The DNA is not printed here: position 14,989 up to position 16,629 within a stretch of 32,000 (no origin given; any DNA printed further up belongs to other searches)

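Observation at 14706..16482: Adjacent ASCH pair (native stand-alone ASCH plus alien GNAT-GNAT-ASCH): candidate uncharacterised two-gene acyl-nucleobase module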

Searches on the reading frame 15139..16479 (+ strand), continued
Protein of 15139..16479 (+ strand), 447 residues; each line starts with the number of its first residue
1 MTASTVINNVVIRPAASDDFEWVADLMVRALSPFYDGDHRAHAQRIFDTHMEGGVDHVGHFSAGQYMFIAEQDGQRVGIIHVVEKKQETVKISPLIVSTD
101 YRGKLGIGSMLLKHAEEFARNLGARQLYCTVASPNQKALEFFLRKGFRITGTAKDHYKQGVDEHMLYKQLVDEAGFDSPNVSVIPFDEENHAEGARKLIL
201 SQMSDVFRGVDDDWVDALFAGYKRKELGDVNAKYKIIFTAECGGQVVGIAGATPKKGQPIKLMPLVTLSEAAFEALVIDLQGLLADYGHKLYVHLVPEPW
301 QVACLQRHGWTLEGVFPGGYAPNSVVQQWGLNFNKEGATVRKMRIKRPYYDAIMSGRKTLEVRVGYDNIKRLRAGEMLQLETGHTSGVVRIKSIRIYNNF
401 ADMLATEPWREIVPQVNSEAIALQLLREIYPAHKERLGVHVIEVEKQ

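Call 41: predict_structure(alignment_id=A1)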
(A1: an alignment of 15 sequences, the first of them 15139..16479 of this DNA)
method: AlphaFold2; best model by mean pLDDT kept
length: 447 residues; sequences in the alignment: 15
mean_pLDDT: 88.8   pTM: 0.78
mean pLDDT of the five models: 88.8, 88.8, 88.8, 88.3, 86.4
residues with pLDDT >= 90: 277; 70-90: 148; 50-70: 12; < 50: 10
segments of 3 or more residues with pLDDT < 50: 1-7
pLDDT, mean of each block of 10 residues (from residue 1): 45 95 96 93 93 82 93 94 93 93 87 94 92 92 87 89 91 60 91 97 90 96 87 92 92 93 94 91 87 93 86 91 92 68 85 92 88 89 81 96 96 93 90 88 92
secondary structure, 60 per line:
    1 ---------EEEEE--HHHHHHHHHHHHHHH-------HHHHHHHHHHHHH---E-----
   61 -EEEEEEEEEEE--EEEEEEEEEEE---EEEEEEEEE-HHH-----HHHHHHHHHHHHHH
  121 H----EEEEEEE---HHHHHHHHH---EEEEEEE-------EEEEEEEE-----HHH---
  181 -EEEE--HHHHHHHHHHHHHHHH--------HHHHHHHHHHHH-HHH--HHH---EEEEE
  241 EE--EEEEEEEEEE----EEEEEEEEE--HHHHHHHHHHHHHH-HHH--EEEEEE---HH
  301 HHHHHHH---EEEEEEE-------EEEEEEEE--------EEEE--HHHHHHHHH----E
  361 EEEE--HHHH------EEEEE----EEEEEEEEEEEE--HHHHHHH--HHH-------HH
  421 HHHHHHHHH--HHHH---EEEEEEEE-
elements in order: E10-14 H17-31 H39-51 E62-72 E75-85 E89-97 H107-121 E126-132 H136-144 E148-154 E162-169 E182-185 H188-203 H212-223 E236-242 E245-254 E259-267 H270-283 E290-295 H299-307 E311-317 E325-332 E341-344 H347-355 E360-364 H367-370 E377-381 E386-397 H400-406 H419-429 H432-435 E439-446

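Call 45: fold_search(model_id=the predicted structure, library=pdb)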
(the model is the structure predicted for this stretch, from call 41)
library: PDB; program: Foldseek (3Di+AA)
matches with E <= 10: 1266; with E <= 0.001: 784
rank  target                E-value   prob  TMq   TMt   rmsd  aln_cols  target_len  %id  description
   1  6wqb                  1.6e-12  1.00  0.23  0.33  18.5       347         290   12  Crystal structure of VipF from Legionella hackeliae in complex with acetyl-CoA (released 2021-11-10)
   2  2wpw_B                5.6e-12  1.00  0.26  0.34  20.6       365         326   15  Tandem GNAT protein from the clavulanic acid biosynthesis pathway (without AcCoA) (released 2009-12-29)
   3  2wpw_C                5.6e-12  1.00  0.26  0.34  20.2       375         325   14  Tandem GNAT protein from the clavulanic acid biosynthesis pathway (without AcCoA) (released 2009-12-29)
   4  2wpx_A                6.6e-12  1.00  0.27  0.36  19.5       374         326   14  Tandem GNAT protein from the clavulanic acid biosynthesis pathway (with AcCoA) (released 2009-12-29)
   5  6wqc                  2.3e-11  1.00  0.23  0.33  18.1       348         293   12  Crystal structure of VipF from Legionella hackeliae in complex with CoA (released 2021-11-10)
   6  9fqr_Xg               9.2e-11  1.00  0.29  0.15  12.7       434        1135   10  96-nm repeat of axonemal doublet microtubules from bovine sperm (released 2025-03-26)
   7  7wx5                  1.1e-10  1.00  0.24  0.37  17.6       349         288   13  a Legionella acetyltransferase effector VipF (released 2023-02-22)
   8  8j07_d0               1.1e-10  1.00  0.27  0.14  11.7       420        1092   11  96nm repeat of human respiratory doublet microtubule and associated axonemal complexes (released 2023-07-26)
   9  2wpw_A                1.2e-10  1.00  0.26  0.34  20.7       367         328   14  Tandem GNAT protein from the clavulanic acid biosynthesis pathway (without AcCoA) (released 2009-12-29)
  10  2i79_D                1.9e-10  1.00  0.30  0.72   3.9       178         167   22  The crystal structure of the acetyltransferase of GNAT family from Streptococcus pneumoniae (released 2006-10-10)
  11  5kf1_A                2.1e-10  1.00  0.26  0.36  19.2       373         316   13  X-ray structure of a glucosamine N-Acetyltransferase from Clostridium acetobutylicum, apo form, pH 5 (released 2016-07-06)
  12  7wx7                  2.1e-10  1.00  0.24  0.35  17.9       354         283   12  complex of a legionella acetyltransferase VipF and COA/ACO (released 2023-02-22)
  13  5kf1_B                2.5e-10  1.00  0.26  0.36  18.9       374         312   14  X-ray structure of a glucosamine N-Acetyltransferase from Clostridium acetobutylicum, apo form, pH 5 (released 2016-07-06)
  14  5kga_A                2.6e-10  1.00  0.26  0.36  19.3       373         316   13  X-ray structure of a glucosamine N-Acetyltransferase from Clostridium acetobutylicum, mutant D287N, in complex with N- (released 2016-07-06)
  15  1tiq_A                3.0e-10  1.00  0.31  0.73   3.8       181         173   18  Crystal Structure of an Acetyltransferase (PaiA) in complex with CoA and DTT from Bacillus subtilis, Northeast Structu (released 2004-07-13)
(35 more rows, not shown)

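Call 74: search_dna_similar(query=window:15139-16479:+, collection=phages, mode=protein, max_rows=15)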
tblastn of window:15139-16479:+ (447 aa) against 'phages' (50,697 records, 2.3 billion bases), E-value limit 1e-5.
Records with a match: 1; places in all: 1; records where one place covers at least 80% of the query: 0.
Best place of each record, by identity: <60% 1.
By first word of the organism name: Streptomyces 1.
By host as written in the record: Streptomyces venezuelae ATCC 10712 1.
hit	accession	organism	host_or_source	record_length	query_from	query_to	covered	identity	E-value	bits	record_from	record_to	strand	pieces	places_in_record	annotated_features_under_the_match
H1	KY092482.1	Streptomyces phage Mojorita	Streptomyces venezuelae ATCC 10712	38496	337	445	24%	32.1%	1e-5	54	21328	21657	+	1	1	RNA binding protein | serine integrase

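Call 76: find_encoding_contigs(protein=P0121, flank=4000, max_places=2)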
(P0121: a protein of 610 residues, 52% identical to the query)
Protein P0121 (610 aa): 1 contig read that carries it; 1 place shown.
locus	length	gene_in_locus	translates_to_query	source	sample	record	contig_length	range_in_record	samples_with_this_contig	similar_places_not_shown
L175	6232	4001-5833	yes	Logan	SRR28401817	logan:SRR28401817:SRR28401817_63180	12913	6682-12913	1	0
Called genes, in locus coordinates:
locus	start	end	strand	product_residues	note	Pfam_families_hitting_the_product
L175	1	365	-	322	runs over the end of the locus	PF13814:Replic_Relax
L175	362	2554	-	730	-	PF13191:AAA_16 (faint), PF02534:T4SS-DNA_transf (faint), PF10412:TrwB_AAD_bind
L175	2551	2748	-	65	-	-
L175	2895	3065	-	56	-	-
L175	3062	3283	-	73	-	-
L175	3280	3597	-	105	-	-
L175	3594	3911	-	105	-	-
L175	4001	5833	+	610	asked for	PF00583:Acetyltransf_1, PF13420:Acetyltransf_4 (faint), PF13508:Acetyltransf_7 (weak)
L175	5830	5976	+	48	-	-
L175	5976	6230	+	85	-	?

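Call 78: find_encoding_contigs(protein=P0123, flank=5000, max_places=2)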
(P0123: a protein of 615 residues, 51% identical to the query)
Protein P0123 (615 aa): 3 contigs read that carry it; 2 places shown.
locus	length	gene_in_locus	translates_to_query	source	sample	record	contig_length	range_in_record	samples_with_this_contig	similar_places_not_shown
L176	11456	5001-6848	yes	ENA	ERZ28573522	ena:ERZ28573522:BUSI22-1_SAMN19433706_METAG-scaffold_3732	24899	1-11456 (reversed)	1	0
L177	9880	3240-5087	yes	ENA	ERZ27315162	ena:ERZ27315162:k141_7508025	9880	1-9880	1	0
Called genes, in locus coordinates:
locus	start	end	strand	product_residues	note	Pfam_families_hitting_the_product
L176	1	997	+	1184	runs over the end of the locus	PF00271:Helicase_C (weak)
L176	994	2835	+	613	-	PF09369:MZB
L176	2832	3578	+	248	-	PF13091:PLDc_2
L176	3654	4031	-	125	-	PF24777:DUF7700 (weak)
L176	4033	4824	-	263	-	-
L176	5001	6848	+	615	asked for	PF00583:Acetyltransf_1, PF13508:Acetyltransf_7, PF13673:Acetyltransf_10, PF04266:ASCH (weak)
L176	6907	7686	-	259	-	-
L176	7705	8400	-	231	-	PF04250:DUF429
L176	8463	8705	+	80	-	PF13560:HTH_31, PF01381:HTH_3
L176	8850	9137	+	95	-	-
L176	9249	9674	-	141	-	-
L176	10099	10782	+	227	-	-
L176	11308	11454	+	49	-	?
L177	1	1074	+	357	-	?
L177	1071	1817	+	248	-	PF13091:PLDc_2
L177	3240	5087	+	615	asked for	PF00583:Acetyltransf_1, PF13508:Acetyltransf_7, PF13673:Acetyltransf_10, PF04266:ASCH (weak)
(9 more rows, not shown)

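Call 79: find_encoding_contigs(protein=P0125, flank=5000, max_places=2)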
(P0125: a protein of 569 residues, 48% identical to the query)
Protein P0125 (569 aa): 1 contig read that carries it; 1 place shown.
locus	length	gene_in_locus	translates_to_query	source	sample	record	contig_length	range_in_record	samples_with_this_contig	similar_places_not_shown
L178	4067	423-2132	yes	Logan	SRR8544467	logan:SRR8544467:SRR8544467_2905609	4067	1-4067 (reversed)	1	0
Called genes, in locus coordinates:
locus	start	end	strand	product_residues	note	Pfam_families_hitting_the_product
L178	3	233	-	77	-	?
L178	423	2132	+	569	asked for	PF00583:Acetyltransf_1, PF13508:Acetyltransf_7 (weak), PF04266:ASCH (weak)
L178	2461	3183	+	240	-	PF00392:GntR, PF07729:FCD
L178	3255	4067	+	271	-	?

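Call 80: find_encoding_contigs(protein=P0141, flank=5000, max_places=2)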
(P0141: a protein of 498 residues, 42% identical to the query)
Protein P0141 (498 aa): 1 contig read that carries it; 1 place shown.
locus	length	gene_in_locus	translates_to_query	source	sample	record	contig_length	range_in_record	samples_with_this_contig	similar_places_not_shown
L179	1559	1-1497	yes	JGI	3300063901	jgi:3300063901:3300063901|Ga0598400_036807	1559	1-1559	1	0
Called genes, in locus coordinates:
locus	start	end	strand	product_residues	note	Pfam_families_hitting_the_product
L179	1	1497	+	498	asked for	PF00583:Acetyltransf_1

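Call 83: search_protein_families(library=pfam, alignment_id=A5, max_evalue=0.00001)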
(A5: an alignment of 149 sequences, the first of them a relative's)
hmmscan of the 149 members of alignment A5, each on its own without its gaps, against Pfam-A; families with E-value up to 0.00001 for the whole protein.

A. member 1, L079:4551-5930:+ (460 aa): 1 family
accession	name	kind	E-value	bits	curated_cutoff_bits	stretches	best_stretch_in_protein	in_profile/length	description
PF02687.27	FtsX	-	4.2e-11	43.4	25.5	1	306-450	4-118/120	FtsX-like permease C-terminal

B. families by the number of members that match (of 149 scanned): 155 families (the first 25 are shown)
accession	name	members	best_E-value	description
PF00293.34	NUDIX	4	8.2e-20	NUDIX domain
PF13177.12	DNA_pol3_delta2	2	2e-49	DNA polymerase III, delta subunit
PF00122.25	E1-E2_ATPase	2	1.2e-42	E1-E2 ATPase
PF00004.35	AAA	2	4.5e-37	ATPase family associated with various cellular activities (AAA)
PF00702.32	Hydrolase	2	2.1e-35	haloacid dehalogenase-like hydrolase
PF02518.31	HATPase_c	2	6.8e-32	Histidine kinase-, DNA gyrase B-, and HSP90-like ATPase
PF00072.30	Response_reg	2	9.5e-28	Response regulator receiver domain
PF13175.12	AAA_15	2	5.7e-22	AAA ATPase domain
PF02661.23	Fic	2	7.1e-18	Fic/DOC family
PF00512.31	HisKA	2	2.2e-14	His Kinase A (phospho-acceptor) domain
PF13671.12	AAA_33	2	2.4e-14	AAA domain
PF13304.12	AAA_21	2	1e-13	AAA domain, putative AbiEii toxin, Type IV TA system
PF01230.28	HIT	2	5.1e-09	HIT domain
PF02705.21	K_trans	1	1.8e-167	K+ potassium transporter integral membrane domain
PF00303.24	Thymidylat_synt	1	8.1e-95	Thymidylate synthase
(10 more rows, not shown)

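Call 84: search_protein_families(library=padloc, alignment_id=A5, max_evalue=0.00001)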
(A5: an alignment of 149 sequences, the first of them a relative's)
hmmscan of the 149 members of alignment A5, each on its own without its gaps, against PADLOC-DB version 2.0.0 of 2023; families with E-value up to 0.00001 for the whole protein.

A. member 1, L079:4551-5930:+ (460 aa): 0 families

B. families by the number of members that match (of 149 scanned): 158 families (the first 25 are shown)
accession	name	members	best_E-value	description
PDLC04899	PDC-S07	4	4.3e-22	-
PDLC03963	SoFic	3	1.2e-44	-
PDLC02358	Old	2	1.7e-25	Old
PDLC02979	AriA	2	2.6e-22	-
PDLC04836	PDC-S04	2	4.1e-22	-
PDLC04837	PDC-S04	2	6.1e-21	-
PDLC04840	PDC-S04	2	2.6e-20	-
PDLC00070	GajA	2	1.6e-18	AAA ATPase domain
PDLC00064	GajA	2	3.3e-16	AAA ATPase domain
PDLC04839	PDC-S04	2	8.8e-16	-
PDLC00085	GajA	2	1.1e-15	AAA ATPase domain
PDLC00271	PtuA1|PtuA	2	1.3e-14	AAA ATPase domain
PDLC00071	GajA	2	1.4e-14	AAA ATPase domain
PDLC00096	GajA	2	1.9e-14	AAA ATPase domain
PDLC00091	GajA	2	9.4e-14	AAA ATPase domain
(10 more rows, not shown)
